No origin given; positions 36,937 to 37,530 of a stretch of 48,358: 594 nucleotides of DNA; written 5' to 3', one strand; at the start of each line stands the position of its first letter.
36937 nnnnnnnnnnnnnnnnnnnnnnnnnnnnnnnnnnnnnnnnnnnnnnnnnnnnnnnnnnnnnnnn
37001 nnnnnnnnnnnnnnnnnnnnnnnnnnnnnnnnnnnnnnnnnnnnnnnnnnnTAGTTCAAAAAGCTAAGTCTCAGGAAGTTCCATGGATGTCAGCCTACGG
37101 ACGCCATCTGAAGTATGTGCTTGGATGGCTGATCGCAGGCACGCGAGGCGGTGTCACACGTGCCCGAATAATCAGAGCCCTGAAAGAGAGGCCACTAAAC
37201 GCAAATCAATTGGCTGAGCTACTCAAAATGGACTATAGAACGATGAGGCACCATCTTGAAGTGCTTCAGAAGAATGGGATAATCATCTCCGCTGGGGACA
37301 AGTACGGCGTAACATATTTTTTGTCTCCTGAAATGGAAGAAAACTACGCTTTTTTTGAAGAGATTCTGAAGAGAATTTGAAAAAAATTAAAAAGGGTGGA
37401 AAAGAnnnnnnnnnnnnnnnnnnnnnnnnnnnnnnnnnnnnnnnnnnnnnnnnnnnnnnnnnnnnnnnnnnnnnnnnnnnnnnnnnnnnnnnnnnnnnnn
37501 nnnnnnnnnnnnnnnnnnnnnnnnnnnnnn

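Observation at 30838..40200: Three copies of a ~67-bp TATA-plus-dyad cassette link htrA and two MacB-type ABC operons into one putative envelope regulon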

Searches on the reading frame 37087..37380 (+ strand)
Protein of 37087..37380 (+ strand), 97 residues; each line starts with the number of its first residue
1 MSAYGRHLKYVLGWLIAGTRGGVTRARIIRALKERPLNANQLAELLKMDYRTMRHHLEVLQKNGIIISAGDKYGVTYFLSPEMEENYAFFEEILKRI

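Call 10: search_protein_families(library=pfam, proteins=[window:37087-37380:+], max_evalue=0.01)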
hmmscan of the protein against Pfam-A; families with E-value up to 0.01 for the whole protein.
window:37087-37380:+ (97 aa): 8 families
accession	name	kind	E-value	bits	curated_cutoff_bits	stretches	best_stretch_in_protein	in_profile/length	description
PF12840.13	HTH_20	-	2.2e-09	37.6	27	1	24-66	5-48/51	Helix-turn-helix domain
PF01022.26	HTH_5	-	3.5e-09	36.8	22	1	24-67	3-46/47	Bacterial regulatory protein, arsR family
PF25213.1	HVO_A0261_N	-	8.4e-06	26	35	1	23-76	11-64/86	HVO_A0261 N-terminal domain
PF21476.4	PF0610-like_N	-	2.6e-05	24.8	33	1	24-62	2-40/50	PF0610-like, N-terminal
PF08279.18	HTH_11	-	0.00029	21.1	25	1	26-69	3-48/55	HTH domain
PF12802.13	MarR_2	-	0.0026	18.3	27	1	24-71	6-58/61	MarR family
PF13412.12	HTH_24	-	0.0026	17.8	21.9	1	27-66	7-47/48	Winged helix-turn-helix DNA-binding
PF14947.12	HTH_45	-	0.009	16.5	25.5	0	28-76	11-59/77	Winged helix-turn-helix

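Call 12: find_encoding_contigs(protein=window:37087-37380:+, flank=10000, max_places=10)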
Protein window:37087-37380:+ (97 aa): 18 contigs read that carry it; 6 places shown.
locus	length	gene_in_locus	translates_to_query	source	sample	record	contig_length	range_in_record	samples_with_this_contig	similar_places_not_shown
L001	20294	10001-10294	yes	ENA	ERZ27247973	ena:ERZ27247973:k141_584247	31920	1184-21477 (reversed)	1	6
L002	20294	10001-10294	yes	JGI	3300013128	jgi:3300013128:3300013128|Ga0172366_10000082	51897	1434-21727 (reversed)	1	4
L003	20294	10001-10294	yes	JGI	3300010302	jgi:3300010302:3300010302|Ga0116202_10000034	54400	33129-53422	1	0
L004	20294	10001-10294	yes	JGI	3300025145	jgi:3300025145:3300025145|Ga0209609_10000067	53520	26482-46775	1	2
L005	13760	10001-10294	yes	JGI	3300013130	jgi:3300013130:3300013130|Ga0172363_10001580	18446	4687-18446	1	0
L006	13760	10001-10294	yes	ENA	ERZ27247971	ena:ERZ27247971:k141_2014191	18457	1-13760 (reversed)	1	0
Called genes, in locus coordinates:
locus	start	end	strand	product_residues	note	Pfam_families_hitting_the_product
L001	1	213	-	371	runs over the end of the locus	PF04055:Radical_SAM, PF14716:HHH_8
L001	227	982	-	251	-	PF08713:DNA_alkylation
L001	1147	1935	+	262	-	PF13240:Zn_Ribbon_1 (weak), PF01987:AIM24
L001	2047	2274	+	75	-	-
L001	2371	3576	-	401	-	PF00089:Trypsin, PF13365:Trypsin_2, PF17820:PDZ_6 (faint), PF13180:PDZ_2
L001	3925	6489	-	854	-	-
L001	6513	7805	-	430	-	PF12704:MacB_PCD, PF02687:FtsX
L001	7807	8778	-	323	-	PF07705:CARDB (faint)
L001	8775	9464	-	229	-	PF00005:ABC_tran, PF13304:AAA_21 (faint)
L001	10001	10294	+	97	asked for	PF25213:HVO_A0261_N (weak), PF01022:HTH_5, PF12840:HTH_20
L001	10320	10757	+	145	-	PF26119:DUF8036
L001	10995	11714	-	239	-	PF00005:ABC_tran, PF13304:AAA_21 (faint)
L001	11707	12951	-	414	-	PF12704:MacB_PCD, PF02687:FtsX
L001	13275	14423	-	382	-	-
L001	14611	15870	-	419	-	PF00324:AA_permease, PF13520:AA_permease_2, PF13906:AA_permease_C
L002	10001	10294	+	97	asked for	PF25213:HVO_A0261_N (weak), PF01022:HTH_5, PF12840:HTH_20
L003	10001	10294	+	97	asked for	PF25213:HVO_A0261_N (weak), PF01022:HTH_5, PF12840:HTH_20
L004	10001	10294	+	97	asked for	PF25213:HVO_A0261_N (weak), PF01022:HTH_5, PF12840:HTH_20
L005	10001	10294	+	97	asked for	PF25213:HVO_A0261_N (weak), PF01022:HTH_5, PF12840:HTH_20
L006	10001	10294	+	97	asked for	PF25213:HVO_A0261_N (weak), PF01022:HTH_5, PF12840:HTH_20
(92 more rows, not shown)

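Call 13: find_homologous_proteins(query=window:37087-37380:+, max_evalue=0.00001)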
Query window:37087-37380:+ (97 aa): 1738 proteins with E <= 0.00001 among 1742 candidates; the best 120 are listed.
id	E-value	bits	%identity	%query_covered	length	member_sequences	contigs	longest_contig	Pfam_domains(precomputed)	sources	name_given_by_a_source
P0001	2.9e-57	209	100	100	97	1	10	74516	PF12840.14,PF01022.27,PF25213.2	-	-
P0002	4.3e-48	179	87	100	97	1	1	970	PF12840.14,PF01022.27,PF25213.2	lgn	-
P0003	4.7e-48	179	88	100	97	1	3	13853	PF12840.14,PF01022.27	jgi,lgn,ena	jgi:DNA-binding transcriptional ArsR family regulator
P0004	2.2e-47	177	86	100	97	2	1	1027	PF12840.14,PF01022.27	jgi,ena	-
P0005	4.7e-47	176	86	100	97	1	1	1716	PF12840.14,PF01022.27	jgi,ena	-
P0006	5.0e-47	176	85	100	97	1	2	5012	PF12840.14,PF01022.27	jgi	-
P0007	8.3e-47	175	85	100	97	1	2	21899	PF01022.27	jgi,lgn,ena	-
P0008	1.3e-46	174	84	100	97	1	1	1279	PF12840.14,PF01022.27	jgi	-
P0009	6.4e-45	169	82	100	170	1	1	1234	PF12840.14,PF21476.5,PF01022.27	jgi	jgi:DNA-binding transcriptional ArsR family regulator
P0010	8.0e-45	169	86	95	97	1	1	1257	PF12840.14,PF21476.5,PF01022.27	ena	-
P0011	8.6e-45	169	84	100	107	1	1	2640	PF12840.14,PF21476.5,PF01022.27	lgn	-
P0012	5.5e-44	166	80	100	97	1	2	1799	PF12840.14,PF21476.5,PF01022.27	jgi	-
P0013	1.1e-43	165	81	100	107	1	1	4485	PF12840.14,PF01022.27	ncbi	-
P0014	1.2e-43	165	81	100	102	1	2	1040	PF12840.14,PF21476.5,PF01022.27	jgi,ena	-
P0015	1.2e-43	165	80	100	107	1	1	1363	PF01022.27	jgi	-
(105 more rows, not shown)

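Call 15: find_related_loci(query=A2, collection=genome_contigs, flank=10000)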
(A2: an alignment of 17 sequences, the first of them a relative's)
Query A2 (97 aa) in genome_contigs; peptide patterns used: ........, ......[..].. (x = any residue, [..] = any of these).
371 stretches matched a pattern; 355 encode a relative of the query (tblastn E <= 1e-3); the best 80 are kept; 80 distinct loci.
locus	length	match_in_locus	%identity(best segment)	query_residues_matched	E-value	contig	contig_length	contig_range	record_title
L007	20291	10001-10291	76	1-97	1e-47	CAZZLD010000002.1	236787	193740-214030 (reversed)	MAG TPA_asm: uncultured Candidatus Bathyarchaeia archaeon isolate SRP323688_co1_137 genome assembly, contig: NODE_83_len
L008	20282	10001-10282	77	1-94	5e-47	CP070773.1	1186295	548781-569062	MAG: Candidatus Bathyarchaeota archaeon isolate bin22 chromosome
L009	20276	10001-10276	79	6-97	7e-47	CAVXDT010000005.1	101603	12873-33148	MAG: Nitrososphaeria archaeon isolate MFD04408.bin.2.156 genome assembly, contig: contig_107296, whole genome shotgun se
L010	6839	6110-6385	82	6-97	1e-46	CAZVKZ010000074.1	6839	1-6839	MAG TPA_asm: uncultured Candidatus Bathyarchaeia archaeon isolate binchicken_co10_289 genome assembly, contig: NODE_1074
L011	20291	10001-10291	74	1-97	2e-46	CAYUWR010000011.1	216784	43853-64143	MAG TPA_asm: uncultured Nitrososphaeria archaeon isolate SRP231805_co4_125 genome assembly, contig: k141_230931, whole g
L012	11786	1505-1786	77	1-94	1e-46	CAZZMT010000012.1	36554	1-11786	MAG TPA_asm: uncultured Candidatus Bathyarchaeia archaeon isolate binchicken_co25_93 genome assembly, contig: k141_10392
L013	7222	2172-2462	75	1-97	1e-46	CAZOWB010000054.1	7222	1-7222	MAG TPA_asm: uncultured Candidatus Bathyarchaeia archaeon isolate binchicken_co6_461 genome assembly, contig: NODE_13462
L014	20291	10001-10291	72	1-97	5e-46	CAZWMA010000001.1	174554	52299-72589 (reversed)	MAG TPA_asm: uncultured Nitrososphaerota archaeon isolate binchicken_co220_99 genome assembly, contig: NODE_14_length_17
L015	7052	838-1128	74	1-97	3e-46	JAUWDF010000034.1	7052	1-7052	MAG: Candidatus Bathyarchaeota archaeon isolate CSMAG_2157 CSMAG_2157_k141_2333243_length_7052_cov_6.0000, whole genome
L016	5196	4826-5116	74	1-97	3e-46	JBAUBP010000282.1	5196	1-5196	MAG: Candidatus Bathyarchaeia archaeon isolate MFD12973_ilm_asm_bin19 k127_565109, whole genome shotgun sequence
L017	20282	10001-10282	78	1-94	4e-46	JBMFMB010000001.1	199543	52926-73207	MAG: Candidatus Bathyarchaeia archaeon isolate KM4337-10 NODE_1_length_199543_cov_48.118771, whole genome shotgun sequen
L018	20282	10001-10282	78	1-94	4e-46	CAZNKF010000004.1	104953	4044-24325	MAG TPA_asm: uncultured Candidatus Bathyarchaeia archaeon isolate binchicken_co96_48 genome assembly, contig: NODE_35_le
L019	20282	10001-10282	77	1-94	8e-46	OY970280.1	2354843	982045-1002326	MAG: Candidatus Bathyarchaeota archaeon isolate MFD03726.bin.1.102 genome assembly, chromosome: 1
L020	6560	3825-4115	73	1-97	8e-46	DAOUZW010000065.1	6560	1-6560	MAG TPA_asm: Candidatus Bathyarchaeota archaeon isolate CSMAG_963 CSMAG_963_k141_5065542_length_6560_cov_6.4599, whole g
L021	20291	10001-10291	73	1-97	2e-45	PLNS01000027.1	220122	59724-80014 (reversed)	MAG: Candidatus Bathyarchaeota archaeon isolate fen_992 73.20120800_E1X.15_contig_398, whole genome shotgun sequence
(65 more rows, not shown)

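Call 31: search_solved_structures(query=A2, max_evalue=0.01, show_alignments=2)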
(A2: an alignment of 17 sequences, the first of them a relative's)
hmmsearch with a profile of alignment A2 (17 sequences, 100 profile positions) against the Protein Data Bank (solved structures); distinct sequences matched with E-value up to 0.01: 3.
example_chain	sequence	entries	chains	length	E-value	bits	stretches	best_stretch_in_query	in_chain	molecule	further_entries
8dw3_A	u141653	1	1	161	0.0012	22.2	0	35-76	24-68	Anti-SARS-CoV-2 DARPin SR16m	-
1uly_A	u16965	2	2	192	0.0028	21.1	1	24-66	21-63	hypothetical protein PH1932 | hypothetical transcription regulator protein, PH1932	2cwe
5lec_A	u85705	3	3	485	0.0082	19.6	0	57-78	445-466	DDD_D12_12_D12_12_D12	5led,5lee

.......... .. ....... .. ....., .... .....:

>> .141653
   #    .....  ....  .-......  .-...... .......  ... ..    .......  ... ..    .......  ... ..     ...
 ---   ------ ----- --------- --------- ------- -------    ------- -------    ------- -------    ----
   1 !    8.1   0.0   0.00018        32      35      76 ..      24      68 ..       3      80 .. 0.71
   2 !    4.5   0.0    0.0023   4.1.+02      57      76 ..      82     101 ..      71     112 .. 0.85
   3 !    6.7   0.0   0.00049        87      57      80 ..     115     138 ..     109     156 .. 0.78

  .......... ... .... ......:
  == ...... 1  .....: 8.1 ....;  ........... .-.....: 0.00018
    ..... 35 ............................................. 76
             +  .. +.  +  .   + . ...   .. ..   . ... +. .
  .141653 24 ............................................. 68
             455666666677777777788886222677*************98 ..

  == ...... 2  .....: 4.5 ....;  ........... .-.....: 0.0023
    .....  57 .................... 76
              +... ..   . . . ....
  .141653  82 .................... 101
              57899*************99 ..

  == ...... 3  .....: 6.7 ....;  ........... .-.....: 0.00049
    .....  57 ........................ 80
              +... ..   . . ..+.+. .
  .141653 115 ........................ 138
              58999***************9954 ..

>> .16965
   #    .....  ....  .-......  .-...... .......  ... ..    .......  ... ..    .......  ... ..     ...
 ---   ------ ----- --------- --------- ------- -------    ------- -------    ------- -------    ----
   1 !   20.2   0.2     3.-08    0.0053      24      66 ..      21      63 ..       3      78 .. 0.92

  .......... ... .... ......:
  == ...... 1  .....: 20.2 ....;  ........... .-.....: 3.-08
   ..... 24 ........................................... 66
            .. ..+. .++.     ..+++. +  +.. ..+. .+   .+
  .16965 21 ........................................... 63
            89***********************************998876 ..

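Call 37: find_encoding_contigs(protein=P0007, flank=10000, max_places=2)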
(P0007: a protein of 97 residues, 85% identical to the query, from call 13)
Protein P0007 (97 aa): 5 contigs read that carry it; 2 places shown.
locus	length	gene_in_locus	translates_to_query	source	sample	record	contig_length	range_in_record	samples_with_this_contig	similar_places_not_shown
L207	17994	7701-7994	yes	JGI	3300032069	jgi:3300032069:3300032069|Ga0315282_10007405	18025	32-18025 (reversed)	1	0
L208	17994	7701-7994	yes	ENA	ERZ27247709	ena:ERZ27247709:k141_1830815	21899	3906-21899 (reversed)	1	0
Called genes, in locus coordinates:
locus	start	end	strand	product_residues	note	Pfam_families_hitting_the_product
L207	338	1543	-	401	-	PF00089:Trypsin, PF13365:Trypsin_2, PF17820:PDZ_6 (faint), PF13180:PDZ_2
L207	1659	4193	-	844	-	-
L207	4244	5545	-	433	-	PF12704:MacB_PCD, PF02687:FtsX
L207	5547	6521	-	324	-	PF07705:CARDB (faint), PF10633:NPCBM_assoc (faint)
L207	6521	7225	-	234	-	PF00005:ABC_tran, PF02463:SMC_N (faint), PF13304:AAA_21 (faint)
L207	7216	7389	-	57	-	-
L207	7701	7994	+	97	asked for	PF01022:HTH_5 (weak)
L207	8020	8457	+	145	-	PF26119:DUF8036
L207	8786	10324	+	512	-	PF01921:tRNA-synt_1f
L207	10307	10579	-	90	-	-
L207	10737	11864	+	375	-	PF06849:DUF1246, PF06973:DUF1297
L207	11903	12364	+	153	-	-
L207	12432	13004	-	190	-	-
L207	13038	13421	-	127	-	-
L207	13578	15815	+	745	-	-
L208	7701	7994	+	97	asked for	PF01022:HTH_5 (weak)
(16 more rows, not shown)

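Call 38: find_encoding_contigs(protein=P0003, flank=10000, max_places=2)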
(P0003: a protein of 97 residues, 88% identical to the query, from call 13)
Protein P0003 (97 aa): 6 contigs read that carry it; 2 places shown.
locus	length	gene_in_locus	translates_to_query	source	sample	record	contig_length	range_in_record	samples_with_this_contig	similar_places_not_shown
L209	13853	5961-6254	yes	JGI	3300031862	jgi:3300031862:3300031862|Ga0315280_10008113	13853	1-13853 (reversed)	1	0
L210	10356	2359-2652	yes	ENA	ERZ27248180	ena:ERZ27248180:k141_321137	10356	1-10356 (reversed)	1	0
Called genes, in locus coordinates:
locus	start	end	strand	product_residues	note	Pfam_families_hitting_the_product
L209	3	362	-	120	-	?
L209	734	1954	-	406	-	PF00089:Trypsin, PF13365:Trypsin_2, PF17820:PDZ_6 (faint), PF13180:PDZ_2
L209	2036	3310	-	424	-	PF12704:MacB_PCD, PF02687:FtsX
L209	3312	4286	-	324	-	PF05753:TRAP_beta (faint), PF07705:CARDB (faint), PF10633:NPCBM_assoc (faint), PF14728:PTHB1_GAE (faint)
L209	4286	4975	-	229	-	PF00005:ABC_tran, PF02463:SMC_N (faint), PF13304:AAA_21 (faint)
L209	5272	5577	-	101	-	-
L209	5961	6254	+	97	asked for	PF01022:HTH_5, PF12840:HTH_20 (weak)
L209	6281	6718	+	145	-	PF26119:DUF8036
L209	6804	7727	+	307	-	PF05569:Peptidase_M56 (weak), PF01435:Peptidase_M48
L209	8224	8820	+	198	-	PF01398:JAB (weak), PF14464:Prok-JAB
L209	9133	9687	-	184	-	PF07690:MFS_1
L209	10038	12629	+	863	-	PF00690:Cation_ATPase_N, PF00122:E1-E2_ATPase, PF00702:Hydrolase, PF13246:Cation_ATPase, PF00689:Cation_ATPase_C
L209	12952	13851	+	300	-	?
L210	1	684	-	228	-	?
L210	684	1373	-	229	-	PF00005:ABC_tran, PF02463:SMC_N (faint), PF13304:AAA_21 (faint)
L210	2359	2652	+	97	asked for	PF01022:HTH_5, PF12840:HTH_20 (weak)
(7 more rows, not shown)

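Call 46: predict_structure(alignment_id=A2)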
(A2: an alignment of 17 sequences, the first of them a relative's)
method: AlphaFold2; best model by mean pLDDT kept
length: 97 residues; sequences in the alignment: 17
mean_pLDDT: 88.1   pTM: 0.81
mean pLDDT of the five models: 88.1, 86.6, 85.9, 85.5, 81.7
residues with pLDDT >= 90: 62; 70-90: 27; 50-70: 8; < 50: 0
segments of 3 or more residues with pLDDT < 50: none
pLDDT, mean of each block of 10 residues (from residue 1): 68 82 93 95 94 94 93 85 91 87
secondary structure, 60 per line:
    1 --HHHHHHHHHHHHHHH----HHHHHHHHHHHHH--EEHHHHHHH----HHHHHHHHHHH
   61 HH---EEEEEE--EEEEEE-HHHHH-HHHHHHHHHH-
elements in order: H3-17 H22-34 H39-45 H50-62 E66-71 E74-79 H81-85 H87-96

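Call 49: fold_search(model_id=the predicted structure, library=pdb)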
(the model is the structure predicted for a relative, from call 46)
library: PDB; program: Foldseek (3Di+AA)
matches with E <= 10: 1744; with E <= 0.001: 74
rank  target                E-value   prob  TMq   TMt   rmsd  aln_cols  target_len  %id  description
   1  4k2e_B                5.6e-05  1.00  0.67  0.70   3.9        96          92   21  HlyU from Vibrio cholerae N16961 (released 2014-04-30)
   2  2nnn_C                7.7e-05  1.00  0.65  0.50   7.7       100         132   26  Crystal structure of probable transcriptional regulator from Pseudomonas aeruginosa (released 2006-11-21)
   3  4ooi_B                1.1e-04  1.00  0.68  0.69   3.4        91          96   22  Reduced HlyU from Vibrio cholerae N16961 (released 2014-12-31)
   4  2nnn_D                1.2e-04  1.00  0.63  0.47   7.6       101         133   27  Crystal structure of probable transcriptional regulator from Pseudomonas aeruginosa (released 2006-11-21)
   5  5jls                  1.2e-04  1.00  0.65  0.48  12.4       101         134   14  Crystal Structure of Adhesin competence repressor (AdcR) from Streptococcus pyogenes (C-terminally His tagged) (released 2017-05-03)
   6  2nnn_A                1.4e-04  1.00  0.63  0.47   7.7       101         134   27  Crystal structure of probable transcriptional regulator from Pseudomonas aeruginosa (released 2006-11-21)
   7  1r1u_A                1.5e-04  1.00  0.71  0.73   3.3        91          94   13  Crystal structure of the metal-sensing transcriptional repressor CzrA from Staphylococcus aureus in the apo-form (released 2004-05-18)
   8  2yr2_A                1.6e-04  1.00  0.71  0.50   6.9        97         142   18  Crystal Structure of the Hypothetical regulator from Sulfolobus tokodaii (released 2007-10-02)
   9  6cda                  1.8e-04  1.00  0.71  0.72   3.8        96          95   14  Crystal structure of L34A CzrA in the Zn(II)bound state (released 2018-07-11)
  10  3gfl                  1.8e-04  1.00  0.66  0.47   7.3        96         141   17  Crystal structure of the ST1710 mutant (R90A) protein (released 2009-08-25)
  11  6jmi_A                1.8e-04  1.00  0.69  0.67   3.4        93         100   22  Crystal structure of M.tuberculosis Rv0081 (released 2019-04-10)
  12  6o8k                  2.0e-04  1.00  0.68  0.71   3.5        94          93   20  Crystal Structure of apo and reduced Sulfide-responsive transcriptional repressor (SqrR) from Rhodobacter capsulatus. (released 2020-04-01)
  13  4k2e_A                2.2e-04  1.00  0.67  0.68   4.0        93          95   22  HlyU from Vibrio cholerae N16961 (released 2014-04-30)
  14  1u2w_B                2.3e-04  1.00  0.68  0.62   3.5        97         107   18  Crystal Structure of the Staphylococcus aureus pI258 CadC (released 2005-07-12)
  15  5znx                  2.6e-04  1.00  0.67  0.69   3.8        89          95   19  Crystal structure of CM14-treated HlyU from Vibrio vulnificus (released 2019-04-10)
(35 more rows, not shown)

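Call 56: search_protein_families(library=ncbifam, proteins=[window:37087-37380:+], max_evalue=0.001)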
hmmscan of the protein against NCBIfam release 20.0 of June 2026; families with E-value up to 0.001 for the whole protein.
window:37087-37380:+ (97 aa): 2 families
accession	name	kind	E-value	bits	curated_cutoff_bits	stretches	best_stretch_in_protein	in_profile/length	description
NF033788.1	HTH_metalloreg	subfamily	5e-09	35.8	55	1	24-82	12-71/77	metalloregulator ArsR/SmtB family transcription factor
NF033789.1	repress_SdpR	subfamily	6.8e-09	35.5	100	1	24-80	9-65/79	autorepressor SdpR family transcription factor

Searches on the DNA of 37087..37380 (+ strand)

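Call 51: search_rna_families(sources=[L024, L077, L023, L027, L036, L053, L056], threshold=gathering)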
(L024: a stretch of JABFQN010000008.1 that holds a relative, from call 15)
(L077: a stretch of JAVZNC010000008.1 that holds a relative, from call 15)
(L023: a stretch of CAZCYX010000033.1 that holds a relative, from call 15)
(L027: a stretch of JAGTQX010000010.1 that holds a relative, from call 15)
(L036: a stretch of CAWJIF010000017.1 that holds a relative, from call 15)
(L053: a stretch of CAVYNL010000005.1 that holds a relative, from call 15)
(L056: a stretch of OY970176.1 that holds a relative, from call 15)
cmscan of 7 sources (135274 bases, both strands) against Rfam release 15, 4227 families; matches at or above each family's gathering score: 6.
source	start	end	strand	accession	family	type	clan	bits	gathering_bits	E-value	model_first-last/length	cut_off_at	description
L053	16363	16482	+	RF00001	5S_rRNA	Gene; rRNA;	CL00113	73.4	38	2.8e-13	1-120/120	no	5S ribosomal RNA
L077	7312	7386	+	RF00005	tRNA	Gene; tRNA;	CL00001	61.2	29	1.7e-10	1-71/71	no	tRNA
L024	10872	10956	-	RF00005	tRNA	Gene; tRNA;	CL00001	52.1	29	5.7e-08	1-71/71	no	tRNA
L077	13040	13116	-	RF01734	Fluoride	Cis-reg; riboswitch;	-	45.4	34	5e-09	1-64/64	no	Fluoride riboswitch aptamer (crcB RNA motif)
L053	16059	16226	-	RF00005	tRNA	Gene; tRNA;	CL00001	36.9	29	0.00083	1-71/71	no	tRNA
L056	12690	12746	-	RF00005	tRNA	Gene; tRNA;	CL00001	32.2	29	0.017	9-63/71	no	tRNA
